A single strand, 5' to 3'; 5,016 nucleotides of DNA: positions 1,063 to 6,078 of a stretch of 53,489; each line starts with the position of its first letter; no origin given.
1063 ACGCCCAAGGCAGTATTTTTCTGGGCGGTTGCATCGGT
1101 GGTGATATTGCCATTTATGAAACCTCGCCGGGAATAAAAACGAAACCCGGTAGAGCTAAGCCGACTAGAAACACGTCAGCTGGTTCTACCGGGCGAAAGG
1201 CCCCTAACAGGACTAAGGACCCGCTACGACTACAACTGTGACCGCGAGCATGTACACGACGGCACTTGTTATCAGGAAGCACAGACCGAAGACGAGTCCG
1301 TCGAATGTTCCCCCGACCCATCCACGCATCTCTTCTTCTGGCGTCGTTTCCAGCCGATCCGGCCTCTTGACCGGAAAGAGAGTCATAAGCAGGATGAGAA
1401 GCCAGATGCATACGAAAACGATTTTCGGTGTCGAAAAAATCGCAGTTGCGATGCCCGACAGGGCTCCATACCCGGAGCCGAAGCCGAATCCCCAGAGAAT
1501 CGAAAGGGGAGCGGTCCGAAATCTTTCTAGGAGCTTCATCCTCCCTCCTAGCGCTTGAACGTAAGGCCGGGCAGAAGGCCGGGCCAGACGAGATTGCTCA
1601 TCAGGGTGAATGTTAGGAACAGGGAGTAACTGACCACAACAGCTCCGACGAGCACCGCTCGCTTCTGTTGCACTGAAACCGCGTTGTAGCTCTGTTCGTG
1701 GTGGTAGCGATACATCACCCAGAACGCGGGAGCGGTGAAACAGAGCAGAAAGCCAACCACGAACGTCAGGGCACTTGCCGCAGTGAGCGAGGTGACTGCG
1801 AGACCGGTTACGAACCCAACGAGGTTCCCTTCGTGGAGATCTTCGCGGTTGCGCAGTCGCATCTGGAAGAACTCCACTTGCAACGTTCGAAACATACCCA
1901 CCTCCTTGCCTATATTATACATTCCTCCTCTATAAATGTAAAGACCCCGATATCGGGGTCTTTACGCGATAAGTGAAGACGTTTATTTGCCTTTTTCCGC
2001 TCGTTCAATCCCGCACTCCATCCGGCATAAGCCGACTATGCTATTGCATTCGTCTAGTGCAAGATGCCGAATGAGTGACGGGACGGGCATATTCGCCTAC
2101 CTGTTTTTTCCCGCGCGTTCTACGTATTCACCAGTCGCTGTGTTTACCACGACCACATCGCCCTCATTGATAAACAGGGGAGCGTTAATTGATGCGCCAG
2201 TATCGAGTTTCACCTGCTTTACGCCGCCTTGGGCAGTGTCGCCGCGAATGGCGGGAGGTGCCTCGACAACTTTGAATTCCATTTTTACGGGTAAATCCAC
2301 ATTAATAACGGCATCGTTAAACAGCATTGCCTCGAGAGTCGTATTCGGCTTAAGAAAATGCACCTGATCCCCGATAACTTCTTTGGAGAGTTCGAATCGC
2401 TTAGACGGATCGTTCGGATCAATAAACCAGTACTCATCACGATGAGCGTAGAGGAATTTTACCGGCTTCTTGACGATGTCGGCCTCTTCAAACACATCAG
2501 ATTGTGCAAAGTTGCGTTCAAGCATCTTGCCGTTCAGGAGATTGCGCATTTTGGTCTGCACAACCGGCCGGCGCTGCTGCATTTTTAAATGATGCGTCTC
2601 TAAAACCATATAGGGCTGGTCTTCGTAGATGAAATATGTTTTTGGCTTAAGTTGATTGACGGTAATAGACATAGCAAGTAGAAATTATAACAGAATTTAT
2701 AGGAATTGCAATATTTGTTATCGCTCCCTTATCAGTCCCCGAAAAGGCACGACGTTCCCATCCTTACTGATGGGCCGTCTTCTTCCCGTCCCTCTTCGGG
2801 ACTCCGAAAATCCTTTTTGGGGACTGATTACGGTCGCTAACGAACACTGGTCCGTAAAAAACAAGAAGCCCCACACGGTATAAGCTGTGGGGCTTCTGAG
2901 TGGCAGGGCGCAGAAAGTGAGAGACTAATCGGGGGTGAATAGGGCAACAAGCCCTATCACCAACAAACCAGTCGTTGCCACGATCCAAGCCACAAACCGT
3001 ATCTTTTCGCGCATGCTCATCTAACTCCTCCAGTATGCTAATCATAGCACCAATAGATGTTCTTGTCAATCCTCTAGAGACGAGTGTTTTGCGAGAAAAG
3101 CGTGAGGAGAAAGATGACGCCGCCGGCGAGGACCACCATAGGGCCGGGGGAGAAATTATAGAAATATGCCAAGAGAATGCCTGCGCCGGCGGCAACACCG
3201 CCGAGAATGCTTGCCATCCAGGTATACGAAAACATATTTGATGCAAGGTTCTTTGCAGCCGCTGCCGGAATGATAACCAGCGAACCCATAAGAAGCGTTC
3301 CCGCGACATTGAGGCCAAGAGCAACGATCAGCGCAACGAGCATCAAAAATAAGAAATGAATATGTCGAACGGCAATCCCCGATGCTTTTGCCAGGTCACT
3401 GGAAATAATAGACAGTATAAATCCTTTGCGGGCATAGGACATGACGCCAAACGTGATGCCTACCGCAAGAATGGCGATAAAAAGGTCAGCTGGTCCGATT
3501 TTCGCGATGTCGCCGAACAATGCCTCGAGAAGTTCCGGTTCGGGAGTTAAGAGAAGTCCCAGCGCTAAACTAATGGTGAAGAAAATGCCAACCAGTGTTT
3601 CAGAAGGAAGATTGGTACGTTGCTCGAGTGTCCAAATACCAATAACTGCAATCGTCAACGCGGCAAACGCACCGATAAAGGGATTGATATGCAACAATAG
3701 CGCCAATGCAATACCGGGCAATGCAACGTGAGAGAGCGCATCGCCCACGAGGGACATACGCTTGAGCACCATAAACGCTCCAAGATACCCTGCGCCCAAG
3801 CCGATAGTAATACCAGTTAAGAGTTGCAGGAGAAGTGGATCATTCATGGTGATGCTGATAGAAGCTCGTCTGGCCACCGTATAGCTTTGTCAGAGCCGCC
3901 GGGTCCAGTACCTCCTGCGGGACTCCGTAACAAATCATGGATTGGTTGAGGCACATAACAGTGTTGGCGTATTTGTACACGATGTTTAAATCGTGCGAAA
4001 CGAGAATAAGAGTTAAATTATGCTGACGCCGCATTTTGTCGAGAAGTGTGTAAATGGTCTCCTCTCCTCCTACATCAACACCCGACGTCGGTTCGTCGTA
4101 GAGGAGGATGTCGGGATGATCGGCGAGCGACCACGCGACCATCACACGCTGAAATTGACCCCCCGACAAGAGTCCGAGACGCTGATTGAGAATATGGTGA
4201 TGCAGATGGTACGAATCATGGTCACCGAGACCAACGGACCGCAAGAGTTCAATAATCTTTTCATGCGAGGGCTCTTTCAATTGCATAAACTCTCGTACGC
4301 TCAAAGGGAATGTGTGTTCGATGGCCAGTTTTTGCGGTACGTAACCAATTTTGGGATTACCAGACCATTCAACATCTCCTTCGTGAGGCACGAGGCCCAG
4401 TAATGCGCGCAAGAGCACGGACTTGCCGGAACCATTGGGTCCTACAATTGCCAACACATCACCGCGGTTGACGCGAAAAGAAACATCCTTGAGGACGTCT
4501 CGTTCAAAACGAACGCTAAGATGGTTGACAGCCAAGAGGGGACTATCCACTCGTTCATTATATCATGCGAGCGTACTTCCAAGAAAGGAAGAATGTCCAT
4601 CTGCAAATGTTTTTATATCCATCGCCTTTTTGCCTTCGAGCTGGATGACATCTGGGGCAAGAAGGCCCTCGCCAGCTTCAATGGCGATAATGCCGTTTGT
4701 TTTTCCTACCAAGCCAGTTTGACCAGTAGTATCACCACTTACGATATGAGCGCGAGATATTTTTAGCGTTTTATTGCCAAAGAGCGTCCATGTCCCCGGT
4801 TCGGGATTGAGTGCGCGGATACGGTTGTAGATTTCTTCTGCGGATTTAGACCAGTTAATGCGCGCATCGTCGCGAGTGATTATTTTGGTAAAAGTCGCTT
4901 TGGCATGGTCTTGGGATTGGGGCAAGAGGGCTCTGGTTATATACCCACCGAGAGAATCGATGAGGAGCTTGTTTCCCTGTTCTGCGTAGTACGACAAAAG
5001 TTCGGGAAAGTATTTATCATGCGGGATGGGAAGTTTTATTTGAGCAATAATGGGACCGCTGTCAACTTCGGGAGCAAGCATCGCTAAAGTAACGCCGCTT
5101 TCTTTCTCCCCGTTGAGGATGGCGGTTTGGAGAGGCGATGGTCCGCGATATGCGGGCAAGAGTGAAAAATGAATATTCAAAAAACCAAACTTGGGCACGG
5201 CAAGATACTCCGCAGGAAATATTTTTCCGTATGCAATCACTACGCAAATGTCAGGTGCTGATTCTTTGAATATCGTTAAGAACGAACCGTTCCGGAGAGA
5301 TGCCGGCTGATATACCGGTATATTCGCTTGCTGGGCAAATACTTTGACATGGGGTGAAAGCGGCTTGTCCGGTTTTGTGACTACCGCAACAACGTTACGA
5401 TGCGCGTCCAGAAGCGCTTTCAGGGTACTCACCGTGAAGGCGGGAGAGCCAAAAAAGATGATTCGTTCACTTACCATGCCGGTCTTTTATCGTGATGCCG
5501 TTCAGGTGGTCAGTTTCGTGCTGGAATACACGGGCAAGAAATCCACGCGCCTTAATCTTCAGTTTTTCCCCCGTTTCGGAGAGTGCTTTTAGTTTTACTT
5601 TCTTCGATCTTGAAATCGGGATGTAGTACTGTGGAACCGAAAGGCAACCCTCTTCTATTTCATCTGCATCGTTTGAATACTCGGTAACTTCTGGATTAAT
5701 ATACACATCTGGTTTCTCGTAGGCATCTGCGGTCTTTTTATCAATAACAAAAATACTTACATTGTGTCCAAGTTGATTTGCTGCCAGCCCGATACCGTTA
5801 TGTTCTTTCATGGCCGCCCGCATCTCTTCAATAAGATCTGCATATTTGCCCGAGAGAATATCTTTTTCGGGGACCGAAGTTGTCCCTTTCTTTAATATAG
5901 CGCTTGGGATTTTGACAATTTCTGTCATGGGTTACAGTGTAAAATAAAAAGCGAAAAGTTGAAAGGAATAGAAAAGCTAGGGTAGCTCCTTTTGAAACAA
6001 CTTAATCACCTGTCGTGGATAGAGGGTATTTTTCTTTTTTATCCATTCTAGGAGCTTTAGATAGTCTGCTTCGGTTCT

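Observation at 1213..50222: Two translation-initiation regimes: about a dozen dispersed, GC-richer, SD-led small-ORF cassettes in a genome whose core genes lack SD sites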

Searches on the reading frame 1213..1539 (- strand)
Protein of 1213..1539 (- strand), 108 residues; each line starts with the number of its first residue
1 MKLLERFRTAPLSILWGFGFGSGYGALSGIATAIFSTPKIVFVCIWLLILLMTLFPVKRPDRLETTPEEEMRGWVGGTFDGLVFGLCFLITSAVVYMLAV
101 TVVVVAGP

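Call 17: list_cluster_members(proteins=[window:1213-1539:-, window:1548-1895:-, window:9483-9812:+, window:22505-23176:-, window:28127-28498:-, window:35201-35320:+, window:35320-35475:+, window:37814-38215:+, window:40562-40930:+, window:45796-46032:-])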
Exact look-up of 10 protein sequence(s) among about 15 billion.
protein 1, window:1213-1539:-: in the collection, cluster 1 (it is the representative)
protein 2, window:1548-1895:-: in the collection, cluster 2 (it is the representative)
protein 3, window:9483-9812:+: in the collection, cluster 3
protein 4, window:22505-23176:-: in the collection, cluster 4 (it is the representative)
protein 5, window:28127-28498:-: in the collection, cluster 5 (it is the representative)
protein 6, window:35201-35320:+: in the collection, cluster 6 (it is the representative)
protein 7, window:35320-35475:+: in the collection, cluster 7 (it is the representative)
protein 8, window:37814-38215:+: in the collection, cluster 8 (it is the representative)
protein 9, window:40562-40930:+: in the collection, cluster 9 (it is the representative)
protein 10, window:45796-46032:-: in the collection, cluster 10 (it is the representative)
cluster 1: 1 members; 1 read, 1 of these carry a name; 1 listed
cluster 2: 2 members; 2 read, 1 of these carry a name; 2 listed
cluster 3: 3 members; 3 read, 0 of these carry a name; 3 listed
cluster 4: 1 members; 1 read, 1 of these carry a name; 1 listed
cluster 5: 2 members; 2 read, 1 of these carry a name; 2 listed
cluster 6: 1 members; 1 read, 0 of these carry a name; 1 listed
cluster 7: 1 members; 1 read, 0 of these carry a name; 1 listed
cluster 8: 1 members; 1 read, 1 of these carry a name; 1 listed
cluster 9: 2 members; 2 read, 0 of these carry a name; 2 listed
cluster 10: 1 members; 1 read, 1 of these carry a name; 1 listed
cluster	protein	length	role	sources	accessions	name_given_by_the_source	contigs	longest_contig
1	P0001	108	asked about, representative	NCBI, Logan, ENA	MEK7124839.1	MAG: hypothetical protein AAB864_00340 [Patescibacteria group bacterium]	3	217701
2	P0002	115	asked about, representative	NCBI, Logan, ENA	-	-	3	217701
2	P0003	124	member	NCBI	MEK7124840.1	MAG: hypothetical protein AAB864_00345 [Patescibacteria group bacterium]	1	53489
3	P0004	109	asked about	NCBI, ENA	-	-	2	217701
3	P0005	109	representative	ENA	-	-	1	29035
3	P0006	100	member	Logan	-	-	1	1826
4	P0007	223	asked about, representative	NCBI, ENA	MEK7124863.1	MAG: hypothetical protein AAB864_00460 [Patescibacteria group bacterium]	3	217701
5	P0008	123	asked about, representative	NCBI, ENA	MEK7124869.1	MAG: hypothetical protein AAB864_00490 [Patescibacteria group bacterium]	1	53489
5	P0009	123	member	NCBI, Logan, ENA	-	-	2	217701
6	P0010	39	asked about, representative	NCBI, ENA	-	-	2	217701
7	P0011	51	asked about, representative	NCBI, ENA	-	-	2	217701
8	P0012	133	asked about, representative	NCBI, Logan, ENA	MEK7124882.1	MAG: TraR/DksA C4-type zinc finger protein [Patescibacteria group bacterium]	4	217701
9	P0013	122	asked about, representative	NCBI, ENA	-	-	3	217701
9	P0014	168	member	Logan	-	-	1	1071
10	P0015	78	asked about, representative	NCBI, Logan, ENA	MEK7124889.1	MAG: hypothetical protein AAB864_00610 [Patescibacteria group bacterium]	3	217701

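Call 18: find_encoding_contigs(protein=P0005, flank=10000, max_places=6)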
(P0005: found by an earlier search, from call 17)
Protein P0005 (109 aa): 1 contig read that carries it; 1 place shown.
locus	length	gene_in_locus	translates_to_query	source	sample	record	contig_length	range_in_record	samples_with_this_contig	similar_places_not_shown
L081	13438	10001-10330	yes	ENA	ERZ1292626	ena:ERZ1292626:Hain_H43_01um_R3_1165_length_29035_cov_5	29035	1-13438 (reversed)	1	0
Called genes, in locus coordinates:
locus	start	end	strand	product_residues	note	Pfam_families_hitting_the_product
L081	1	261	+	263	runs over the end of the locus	-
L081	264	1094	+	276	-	PF00226:DnaJ, PF01556:DnaJ_C (weak), PF00684:DnaJ_CXXCXGXG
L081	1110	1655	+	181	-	-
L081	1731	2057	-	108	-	-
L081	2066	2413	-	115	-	-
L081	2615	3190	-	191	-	PF08207:EFP_N, PF01132:EFP, PF09285:Elong-fact-P_C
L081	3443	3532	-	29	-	-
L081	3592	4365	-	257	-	PF00950:ABC-3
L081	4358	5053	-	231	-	PF00005:ABC_tran, PF13304:AAA_21 (faint)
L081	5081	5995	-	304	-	PF00551:Formyl_trans_N, PF02911:Formyl_trans_C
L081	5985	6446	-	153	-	PF01327:Pep_deformylase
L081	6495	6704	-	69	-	-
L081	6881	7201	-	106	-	-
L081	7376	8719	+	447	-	PF00749:tRNA-synt_1c, PF19269:Anticodon_2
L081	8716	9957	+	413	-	PF24161:CCDC39 (weak), PF01551:Peptidase_M23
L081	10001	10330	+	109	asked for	-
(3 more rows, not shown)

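Call 45: search_protein_families(library=pfam, max_evalue=0.05, proteins=[window:1213-1539:-])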
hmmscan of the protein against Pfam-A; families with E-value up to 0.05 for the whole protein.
window:1213-1539:- (108 aa): 0 families

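Call 46: search_protein_families(library=phrogs, max_evalue=0.05, proteins=[window:1213-1539:-])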
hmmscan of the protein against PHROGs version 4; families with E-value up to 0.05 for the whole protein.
window:1213-1539:- (108 aa): 0 families

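Call 50: find_encoding_contigs(protein=window:1213-1539:-, flank=10000, max_places=10)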
Protein window:1213-1539:- (108 aa): 5 contigs read that carry it; 3 places shown.
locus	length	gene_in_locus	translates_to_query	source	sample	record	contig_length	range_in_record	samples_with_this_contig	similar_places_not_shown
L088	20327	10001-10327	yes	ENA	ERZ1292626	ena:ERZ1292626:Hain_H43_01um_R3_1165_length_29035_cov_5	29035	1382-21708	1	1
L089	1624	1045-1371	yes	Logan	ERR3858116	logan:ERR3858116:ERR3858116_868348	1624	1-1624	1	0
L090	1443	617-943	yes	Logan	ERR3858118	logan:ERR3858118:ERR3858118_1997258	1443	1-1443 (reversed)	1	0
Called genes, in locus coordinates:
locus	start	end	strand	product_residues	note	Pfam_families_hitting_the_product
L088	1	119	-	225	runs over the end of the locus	PF13482:RNase_H_2, PF03104:DNA_pol_B_exo1 (weak), PF10108:DNA_pol_B_exo2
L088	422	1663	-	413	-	PF00070:Pyr_redox (faint), PF07992:Pyr_redox_2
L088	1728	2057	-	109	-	-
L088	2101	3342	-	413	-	PF24161:CCDC39 (weak), PF01551:Peptidase_M23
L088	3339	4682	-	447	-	PF00749:tRNA-synt_1c, PF19269:Anticodon_2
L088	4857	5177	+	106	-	-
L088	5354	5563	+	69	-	-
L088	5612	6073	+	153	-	PF01327:Pep_deformylase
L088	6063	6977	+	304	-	PF00551:Formyl_trans_N, PF02911:Formyl_trans_C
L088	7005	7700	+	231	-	PF00005:ABC_tran, PF13304:AAA_21 (faint)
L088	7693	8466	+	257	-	PF00950:ABC-3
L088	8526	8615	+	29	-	-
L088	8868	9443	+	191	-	PF08207:EFP_N, PF01132:EFP, PF09285:Elong-fact-P_C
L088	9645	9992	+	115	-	-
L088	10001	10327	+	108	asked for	-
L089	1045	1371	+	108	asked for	-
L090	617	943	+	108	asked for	-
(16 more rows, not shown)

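Call 74: predict_structure(alignment_id=A1)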
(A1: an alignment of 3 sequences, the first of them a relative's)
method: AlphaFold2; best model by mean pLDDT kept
length: 223 residues; sequences in the alignment: 3
mean_pLDDT: 51.3   pTM: 0.48
mean pLDDT of the five models: 51.3, 49.1, 47.2, 45.8, 44.7
residues with pLDDT >= 90: 0; 70-90: 35; 50-70: 95; < 50: 93
segments of 3 or more residues with pLDDT < 50: 1-14, 36-43, 72-75, 84-86, 142-151, 160-212
pLDDT, mean of each block of 10 residues (from residue 1): 36 50 59 49 58 63 60 49 54 75 66 70 69 61 44 52 35 27 24 25 33 67 63
secondary structure, 60 per line:
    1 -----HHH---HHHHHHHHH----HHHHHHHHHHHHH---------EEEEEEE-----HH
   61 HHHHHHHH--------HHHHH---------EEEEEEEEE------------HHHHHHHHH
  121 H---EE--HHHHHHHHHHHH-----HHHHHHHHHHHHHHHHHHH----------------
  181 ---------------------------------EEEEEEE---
elements in order: H12-20 H25-37 E47-53 H59-68 H77-81 E91-99 H112-121 H129-140 H146-164 E214-220

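Call 79: predict_structure(alignment_id=A3)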
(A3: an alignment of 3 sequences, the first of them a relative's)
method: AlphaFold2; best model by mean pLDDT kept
length: 123 residues; sequences in the alignment: 3
mean_pLDDT: 54.5   pTM: 0.43
mean pLDDT of the five models: 54.5, 50.9, 46.7, 45.5, 42.7
residues with pLDDT >= 90: 0; 70-90: 11; 50-70: 65; < 50: 47
segments of 3 or more residues with pLDDT < 50: 1-5, 48-60, 69-73, 75-90, 96-98, 120-123
pLDDT, mean of each block of 10 residues (from residue 1): 49 69 73 66 52 39 52 47 47 53 56 59 38
secondary structure, 60 per line:
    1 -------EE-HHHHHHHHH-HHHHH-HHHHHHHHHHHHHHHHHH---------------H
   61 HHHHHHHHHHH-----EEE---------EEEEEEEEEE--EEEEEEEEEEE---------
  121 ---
elements in order: H11-19 H21-25 H27-44 H60-71 E77-79 E89-98 E101-111

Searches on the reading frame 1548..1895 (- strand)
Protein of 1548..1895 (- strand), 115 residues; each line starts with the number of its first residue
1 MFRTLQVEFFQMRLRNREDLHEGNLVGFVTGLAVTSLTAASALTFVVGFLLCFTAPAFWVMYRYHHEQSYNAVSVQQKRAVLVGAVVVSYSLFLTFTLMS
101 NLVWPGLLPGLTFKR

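Call 45: search_protein_families(library=pfam, max_evalue=0.05, proteins=[window:1548-1895:-])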
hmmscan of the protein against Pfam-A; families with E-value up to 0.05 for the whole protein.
window:1548-1895:- (115 aa): 1 family
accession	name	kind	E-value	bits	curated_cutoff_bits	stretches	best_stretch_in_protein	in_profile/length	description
PF03208.24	PRA1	-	0.018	15.1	30.1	1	31-111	48-124/143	PRA1 family protein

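Call 46: search_protein_families(library=phrogs, max_evalue=0.05, proteins=[window:1548-1895:-])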
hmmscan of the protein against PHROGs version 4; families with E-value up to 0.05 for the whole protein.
window:1548-1895:- (115 aa): 2 families
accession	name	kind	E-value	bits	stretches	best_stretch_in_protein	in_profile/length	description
phrog_30768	-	unknown function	0.031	15.5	0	37-81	18-61/100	-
phrog_1130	-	moron, auxiliary metabolic gene and host takeover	0.033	15.3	1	26-62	15-52/66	membrane protein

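Call 66: find_homologous_proteins(query=window:1548-1895:-, max_evalue=0.001)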
Query window:1548-1895:- (115 aa): 1 proteins with E <= 0.001 among 17 candidates.
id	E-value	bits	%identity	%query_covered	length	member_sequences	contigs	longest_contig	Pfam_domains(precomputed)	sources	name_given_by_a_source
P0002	3.5e-69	248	100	100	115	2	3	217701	-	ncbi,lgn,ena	-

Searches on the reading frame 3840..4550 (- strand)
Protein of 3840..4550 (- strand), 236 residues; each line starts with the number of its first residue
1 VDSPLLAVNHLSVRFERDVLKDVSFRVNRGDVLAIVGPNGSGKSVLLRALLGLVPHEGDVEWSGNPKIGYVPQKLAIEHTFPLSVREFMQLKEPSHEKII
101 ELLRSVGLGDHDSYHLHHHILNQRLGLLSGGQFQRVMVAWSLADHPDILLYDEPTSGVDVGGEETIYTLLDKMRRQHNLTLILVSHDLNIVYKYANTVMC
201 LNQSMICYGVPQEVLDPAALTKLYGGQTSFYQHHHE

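Call 6: search_protein_families(library=pfam, proteins=[window:3840-4550:-])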
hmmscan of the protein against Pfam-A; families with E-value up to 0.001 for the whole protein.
window:3840-4550:- (236 aa): 4 families
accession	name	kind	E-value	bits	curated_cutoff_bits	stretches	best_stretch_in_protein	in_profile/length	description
PF00005.33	ABC_tran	-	4.7e-25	89.2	25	1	20-156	1-137/137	ABC transporter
PF13304.12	AAA_21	-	8.6e-10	39.6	27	1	33-61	2-36/304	AAA domain, putative AbiEii toxin, Type IV TA system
PF02463.25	SMC_N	-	6.3e-05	22.9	40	0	32-50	26-44/220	RecF/RecN/SMC N terminal domain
PF13555.12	AAA_29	-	0.00025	21.2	27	1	23-53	15-45/61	P-loop containing region of AAA domain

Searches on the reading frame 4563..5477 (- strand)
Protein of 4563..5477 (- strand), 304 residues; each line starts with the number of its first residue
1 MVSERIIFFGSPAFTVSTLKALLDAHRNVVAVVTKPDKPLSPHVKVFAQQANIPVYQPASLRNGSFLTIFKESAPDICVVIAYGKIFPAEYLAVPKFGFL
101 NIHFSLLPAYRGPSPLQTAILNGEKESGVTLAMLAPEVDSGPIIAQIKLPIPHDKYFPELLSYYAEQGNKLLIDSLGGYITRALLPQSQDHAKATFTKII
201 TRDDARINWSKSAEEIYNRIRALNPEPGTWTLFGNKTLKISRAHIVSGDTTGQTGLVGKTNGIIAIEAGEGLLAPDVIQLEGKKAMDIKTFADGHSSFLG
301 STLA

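Call 6: search_protein_families(library=pfam, proteins=[window:4563-5477:-])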
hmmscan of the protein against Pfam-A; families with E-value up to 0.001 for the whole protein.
window:4563-5477:- (304 aa): 2 families
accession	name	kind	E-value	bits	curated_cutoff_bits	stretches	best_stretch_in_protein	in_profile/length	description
PF00551.24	Formyl_trans_N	-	2.8e-30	105.8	26.1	1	5-174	2-179/181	Formyl transferase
PF02911.23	Formyl_trans_C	-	8.7e-24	84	21.1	1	200-295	2-99/100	Formyl transferase, C-terminal domain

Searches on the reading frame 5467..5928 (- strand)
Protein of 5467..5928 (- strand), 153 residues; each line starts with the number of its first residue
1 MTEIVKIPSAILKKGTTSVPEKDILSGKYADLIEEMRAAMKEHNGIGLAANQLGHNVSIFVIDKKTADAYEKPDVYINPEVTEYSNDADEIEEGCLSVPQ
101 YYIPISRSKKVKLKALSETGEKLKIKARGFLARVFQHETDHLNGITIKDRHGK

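Call 6: search_protein_families(library=pfam, proteins=[window:5467-5928:-])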
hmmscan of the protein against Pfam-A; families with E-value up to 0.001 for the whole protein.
window:5467-5928:- (153 aa): 1 family
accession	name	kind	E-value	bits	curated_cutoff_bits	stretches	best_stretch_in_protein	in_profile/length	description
PF01327.26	Pep_deformylase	-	1.6e-44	151.7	22.8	1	1-150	1-149/156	Polypeptide deformylase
